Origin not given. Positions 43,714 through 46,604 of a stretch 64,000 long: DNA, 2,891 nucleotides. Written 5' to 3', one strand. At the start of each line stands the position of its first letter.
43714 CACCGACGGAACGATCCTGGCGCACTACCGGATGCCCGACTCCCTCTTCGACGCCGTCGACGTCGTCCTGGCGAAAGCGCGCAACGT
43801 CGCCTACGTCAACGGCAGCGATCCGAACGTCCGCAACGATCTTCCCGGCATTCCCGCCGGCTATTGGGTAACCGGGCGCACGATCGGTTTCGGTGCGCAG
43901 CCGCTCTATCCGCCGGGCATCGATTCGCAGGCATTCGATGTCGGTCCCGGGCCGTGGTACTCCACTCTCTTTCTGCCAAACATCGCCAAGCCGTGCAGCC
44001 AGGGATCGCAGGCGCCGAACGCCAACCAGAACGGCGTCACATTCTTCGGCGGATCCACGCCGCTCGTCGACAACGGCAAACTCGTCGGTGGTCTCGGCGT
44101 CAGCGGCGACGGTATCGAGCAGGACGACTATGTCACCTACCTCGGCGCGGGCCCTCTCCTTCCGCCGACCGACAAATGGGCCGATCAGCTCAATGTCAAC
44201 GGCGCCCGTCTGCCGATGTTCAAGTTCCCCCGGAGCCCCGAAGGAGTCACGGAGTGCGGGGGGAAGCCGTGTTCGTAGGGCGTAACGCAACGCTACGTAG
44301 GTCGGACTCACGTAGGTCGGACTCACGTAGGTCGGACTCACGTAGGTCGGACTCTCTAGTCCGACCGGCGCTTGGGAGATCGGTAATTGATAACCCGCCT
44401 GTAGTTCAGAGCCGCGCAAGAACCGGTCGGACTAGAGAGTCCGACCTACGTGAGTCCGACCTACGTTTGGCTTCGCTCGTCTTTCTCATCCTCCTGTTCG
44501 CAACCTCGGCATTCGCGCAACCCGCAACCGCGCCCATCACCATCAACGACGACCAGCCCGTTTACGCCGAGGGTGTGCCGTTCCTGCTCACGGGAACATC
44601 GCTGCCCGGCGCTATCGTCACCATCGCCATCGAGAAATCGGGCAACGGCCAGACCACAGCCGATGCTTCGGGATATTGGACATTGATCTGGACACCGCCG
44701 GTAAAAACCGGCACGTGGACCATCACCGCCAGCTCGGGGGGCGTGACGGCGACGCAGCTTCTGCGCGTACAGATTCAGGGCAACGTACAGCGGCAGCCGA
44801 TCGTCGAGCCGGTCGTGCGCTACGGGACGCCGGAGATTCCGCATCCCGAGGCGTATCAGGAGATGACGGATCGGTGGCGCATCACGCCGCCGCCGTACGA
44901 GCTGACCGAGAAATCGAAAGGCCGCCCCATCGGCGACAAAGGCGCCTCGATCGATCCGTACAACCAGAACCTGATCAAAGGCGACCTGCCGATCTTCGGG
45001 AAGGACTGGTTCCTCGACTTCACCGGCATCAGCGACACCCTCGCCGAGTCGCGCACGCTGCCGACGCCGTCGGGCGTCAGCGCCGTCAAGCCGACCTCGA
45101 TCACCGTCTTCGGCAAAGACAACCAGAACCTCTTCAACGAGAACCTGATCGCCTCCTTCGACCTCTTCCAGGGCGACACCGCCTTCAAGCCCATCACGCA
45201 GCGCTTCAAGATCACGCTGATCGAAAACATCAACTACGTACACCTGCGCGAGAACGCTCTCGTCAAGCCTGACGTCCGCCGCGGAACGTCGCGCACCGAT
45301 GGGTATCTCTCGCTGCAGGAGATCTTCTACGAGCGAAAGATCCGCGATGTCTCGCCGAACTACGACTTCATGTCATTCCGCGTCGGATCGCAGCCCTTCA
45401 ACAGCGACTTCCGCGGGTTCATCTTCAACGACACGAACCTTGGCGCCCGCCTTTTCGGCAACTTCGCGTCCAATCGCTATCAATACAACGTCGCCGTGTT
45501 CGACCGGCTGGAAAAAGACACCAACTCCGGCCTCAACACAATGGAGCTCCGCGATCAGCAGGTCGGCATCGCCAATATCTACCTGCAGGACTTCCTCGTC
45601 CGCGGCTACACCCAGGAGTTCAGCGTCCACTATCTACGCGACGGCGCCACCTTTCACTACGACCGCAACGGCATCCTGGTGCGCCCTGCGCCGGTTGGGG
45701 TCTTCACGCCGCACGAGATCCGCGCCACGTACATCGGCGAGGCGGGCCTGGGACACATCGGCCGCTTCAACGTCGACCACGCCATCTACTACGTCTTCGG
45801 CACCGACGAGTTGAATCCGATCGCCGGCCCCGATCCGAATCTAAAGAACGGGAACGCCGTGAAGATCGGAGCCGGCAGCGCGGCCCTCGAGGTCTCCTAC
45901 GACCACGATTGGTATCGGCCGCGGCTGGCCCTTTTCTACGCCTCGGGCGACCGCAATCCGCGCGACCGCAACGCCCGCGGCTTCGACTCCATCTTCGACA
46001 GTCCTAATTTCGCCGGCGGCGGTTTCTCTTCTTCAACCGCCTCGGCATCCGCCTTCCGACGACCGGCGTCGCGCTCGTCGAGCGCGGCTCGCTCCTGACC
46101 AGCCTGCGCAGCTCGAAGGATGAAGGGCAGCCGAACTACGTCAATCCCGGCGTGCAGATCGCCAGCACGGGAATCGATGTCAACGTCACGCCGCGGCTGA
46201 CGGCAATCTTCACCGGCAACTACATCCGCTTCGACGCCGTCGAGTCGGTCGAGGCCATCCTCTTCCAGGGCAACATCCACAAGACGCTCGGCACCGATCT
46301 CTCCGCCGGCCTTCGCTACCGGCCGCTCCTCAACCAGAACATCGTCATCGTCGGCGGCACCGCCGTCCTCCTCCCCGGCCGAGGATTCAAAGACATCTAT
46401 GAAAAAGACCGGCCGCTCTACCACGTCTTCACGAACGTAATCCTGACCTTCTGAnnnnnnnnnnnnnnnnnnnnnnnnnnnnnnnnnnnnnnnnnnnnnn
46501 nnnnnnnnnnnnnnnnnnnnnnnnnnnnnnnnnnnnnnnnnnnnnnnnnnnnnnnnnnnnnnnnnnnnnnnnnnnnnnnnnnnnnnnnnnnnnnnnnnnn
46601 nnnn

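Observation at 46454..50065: Multihaem cytochrome fused to an LVIVD-repeat beta-propeller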

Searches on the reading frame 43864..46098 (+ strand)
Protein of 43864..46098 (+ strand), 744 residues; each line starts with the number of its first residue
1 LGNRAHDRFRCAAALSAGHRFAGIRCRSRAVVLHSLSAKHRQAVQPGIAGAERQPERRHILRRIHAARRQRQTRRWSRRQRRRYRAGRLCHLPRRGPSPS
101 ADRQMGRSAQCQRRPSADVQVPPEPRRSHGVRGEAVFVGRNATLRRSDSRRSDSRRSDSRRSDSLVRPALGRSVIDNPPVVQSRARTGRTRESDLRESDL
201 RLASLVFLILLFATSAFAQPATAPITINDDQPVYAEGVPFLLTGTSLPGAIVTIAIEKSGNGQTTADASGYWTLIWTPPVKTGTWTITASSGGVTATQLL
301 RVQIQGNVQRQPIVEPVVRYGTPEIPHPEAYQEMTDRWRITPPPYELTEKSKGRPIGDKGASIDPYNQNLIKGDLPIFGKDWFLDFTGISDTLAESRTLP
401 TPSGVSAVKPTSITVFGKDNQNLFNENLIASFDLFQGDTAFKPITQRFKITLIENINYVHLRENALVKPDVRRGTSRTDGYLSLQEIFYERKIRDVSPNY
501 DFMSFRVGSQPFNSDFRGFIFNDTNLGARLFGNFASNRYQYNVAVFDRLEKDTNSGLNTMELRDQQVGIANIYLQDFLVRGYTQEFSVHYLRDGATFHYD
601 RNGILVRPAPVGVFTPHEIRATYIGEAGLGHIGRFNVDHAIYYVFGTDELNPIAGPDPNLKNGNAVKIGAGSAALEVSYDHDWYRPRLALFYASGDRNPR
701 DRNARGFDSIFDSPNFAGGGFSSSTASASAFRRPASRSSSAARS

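Call 8: search_protein_families(library=pfam, proteins=[window:43864-46098:+], max_evalue=0.01)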
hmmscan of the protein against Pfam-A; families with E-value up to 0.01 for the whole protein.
window:43864-46098:+ (744 aa): 1 family
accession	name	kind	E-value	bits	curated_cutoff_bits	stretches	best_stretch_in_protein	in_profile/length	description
PF13620.12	CarboxypepD_reg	-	0.00037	21.2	32.3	1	243-305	10-70/82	Carboxypeptidase regulatory-like domain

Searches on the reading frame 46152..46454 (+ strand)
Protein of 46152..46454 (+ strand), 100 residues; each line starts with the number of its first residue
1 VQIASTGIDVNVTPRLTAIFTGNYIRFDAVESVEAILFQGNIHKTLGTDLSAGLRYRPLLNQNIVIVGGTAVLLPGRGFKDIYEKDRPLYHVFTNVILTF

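Call 8: search_protein_families(library=pfam, proteins=[window:46152-46454:+], max_evalue=0.01)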
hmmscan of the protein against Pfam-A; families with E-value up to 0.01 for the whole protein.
window:46152-46454:+ (100 aa): 0 families
